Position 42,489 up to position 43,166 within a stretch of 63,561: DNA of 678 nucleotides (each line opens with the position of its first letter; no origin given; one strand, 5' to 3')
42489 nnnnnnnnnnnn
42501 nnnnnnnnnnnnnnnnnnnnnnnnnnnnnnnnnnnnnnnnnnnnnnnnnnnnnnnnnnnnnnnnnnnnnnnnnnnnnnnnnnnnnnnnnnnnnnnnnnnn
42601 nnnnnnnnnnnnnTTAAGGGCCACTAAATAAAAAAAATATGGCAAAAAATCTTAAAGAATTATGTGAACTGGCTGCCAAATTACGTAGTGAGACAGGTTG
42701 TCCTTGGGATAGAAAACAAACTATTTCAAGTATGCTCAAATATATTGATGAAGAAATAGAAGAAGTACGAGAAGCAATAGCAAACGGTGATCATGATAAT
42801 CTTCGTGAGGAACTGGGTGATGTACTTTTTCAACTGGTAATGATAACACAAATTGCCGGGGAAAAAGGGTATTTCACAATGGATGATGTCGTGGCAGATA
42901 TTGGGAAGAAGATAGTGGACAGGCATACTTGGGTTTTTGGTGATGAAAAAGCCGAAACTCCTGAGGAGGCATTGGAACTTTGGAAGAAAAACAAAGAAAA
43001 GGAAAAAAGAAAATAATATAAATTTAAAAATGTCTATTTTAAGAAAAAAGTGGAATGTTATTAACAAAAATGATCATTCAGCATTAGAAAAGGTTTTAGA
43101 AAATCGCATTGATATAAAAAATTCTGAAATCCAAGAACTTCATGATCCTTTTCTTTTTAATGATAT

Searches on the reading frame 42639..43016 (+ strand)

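Call 51: search_protein_families(library=pfam, proteins=[window:42639-43016:+], max_evalue=0.00001)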
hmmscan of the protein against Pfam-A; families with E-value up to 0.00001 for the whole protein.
window:42639-43016:+ (125 aa): 2 families
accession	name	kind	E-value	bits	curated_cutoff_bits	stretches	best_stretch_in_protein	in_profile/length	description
PF03819.22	MazG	-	6.3e-24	84.5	22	1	27-100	1-74/74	MazG nucleotide pyrophosphohydrolase domain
PF01503.22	PRA-PH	-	8.8e-07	29.7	21.3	1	26-68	23-66/86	Phosphoribosyl-ATP pyrophosphohydrolase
